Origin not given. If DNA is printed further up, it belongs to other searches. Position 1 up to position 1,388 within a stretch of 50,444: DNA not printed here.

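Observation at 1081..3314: Array of orphan C-terminal tail cassettes, each paired with a small membrane-protein gene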

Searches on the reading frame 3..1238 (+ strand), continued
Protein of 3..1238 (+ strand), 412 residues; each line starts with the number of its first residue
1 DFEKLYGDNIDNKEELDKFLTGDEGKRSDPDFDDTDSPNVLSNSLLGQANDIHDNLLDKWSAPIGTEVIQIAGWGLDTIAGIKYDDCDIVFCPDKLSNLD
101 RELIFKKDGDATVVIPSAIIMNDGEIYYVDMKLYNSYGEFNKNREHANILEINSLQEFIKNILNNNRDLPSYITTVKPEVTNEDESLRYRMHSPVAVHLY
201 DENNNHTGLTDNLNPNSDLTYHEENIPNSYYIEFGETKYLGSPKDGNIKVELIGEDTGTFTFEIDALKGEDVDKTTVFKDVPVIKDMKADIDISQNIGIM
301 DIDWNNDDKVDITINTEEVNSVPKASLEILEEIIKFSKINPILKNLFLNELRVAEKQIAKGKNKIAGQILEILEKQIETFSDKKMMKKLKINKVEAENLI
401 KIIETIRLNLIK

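Call 84: fold_search(model_id=the predicted structure, library=pdb)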
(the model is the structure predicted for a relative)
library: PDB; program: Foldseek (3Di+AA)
matches with E <= 10: 688; with E <= 0.001: 0
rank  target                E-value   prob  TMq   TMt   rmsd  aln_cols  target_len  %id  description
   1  3u6g_A                2.9e-02  0.33  0.13  0.32  12.2       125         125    8  Crystal structure of a domain of unknown function, DUF4425 (BVU_3708) from Bacteroides vulgatus ATCC 8482 at 1.35 A re (released 2011-11-02)
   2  3u6g_B                4.4e-02  0.28  0.13  0.32  12.3       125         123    6  Crystal structure of a domain of unknown function, DUF4425 (BVU_3708) from Bacteroides vulgatus ATCC 8482 at 1.35 A re (released 2011-11-02)
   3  3zpy_B                7.0e-02  0.06  0.07  0.09  17.1       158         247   13  Crystal structure of the marine PL7 alginate lyase AlyA1 from Zobellia galactanivorans (released 2013-06-26)
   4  7fik_e                8.9e-02  0.05  0.08  0.04  20.8       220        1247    8  The cryo-EM structure of the CR subunit from X. laevis NPC (released 2022-11-09)
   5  7fik_E                1.1e-01  0.05  0.08  0.04  20.8       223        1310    7  The cryo-EM structure of the CR subunit from X. laevis NPC (released 2022-11-09)
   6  7nsn_A                1.1e-01  0.38  0.19  0.07  13.3       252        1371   13  Multi-domain GH92 alpha-1,2-mannosidase from Neobacillus novalis: mannoimidazole complex (released 2022-09-21)
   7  3qp3_A                1.4e-01  0.18  0.10  0.30  13.8       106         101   12  Crystal structure of titin domain M4, tetragonal form (released 2012-02-15)
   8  2lrg_MODEL_1_A        1.4e-01  0.16  0.12  0.30  12.9       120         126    8  NMR structure of the protein YP_001300941.1 from Bacteroides vulgatus (released 2012-04-18)
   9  3qku_A                1.6e-01  0.11  0.10  0.12  18.2       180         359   12  Mre11 Rad50 binding domain in complex with Rad50 and AMP-PNP (released 2011-03-30)
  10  3qp3_B                1.7e-01  0.33  0.12  0.35   6.6       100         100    8  Crystal structure of titin domain M4, tetragonal form (released 2012-02-15)
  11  6h4l                  2.0e-01  0.18  0.10  0.32  11.7       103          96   12  Structure of Titin M4 trigonal form (released 2019-08-07)
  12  9v6n_B                2.3e-01  0.06  0.08  0.07  22.3       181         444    6  Block based reconstruction of RVFV GnGc-Fab140 complex (released 2025-12-24)
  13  4oje_H                2.3e-01  0.02  0.06  0.06  24.6       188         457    8  Crystal structure of a C-terminally truncated trimeric ectodomain of the C. elegans fusion protein EFF-1 (released 2014-05-14)
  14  8y75_D                2.7e-01  0.41  0.13  0.17   7.0        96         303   17  Crystal structure of the CARF-HTH domain of Csx1-Crn2 from Marinitoga sp. (released 2024-07-17)
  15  7nsn_B                2.7e-01  0.35  0.19  0.07  14.9       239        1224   10  Multi-domain GH92 alpha-1,2-mannosidase from Neobacillus novalis: mannoimidazole complex (released 2022-09-21)
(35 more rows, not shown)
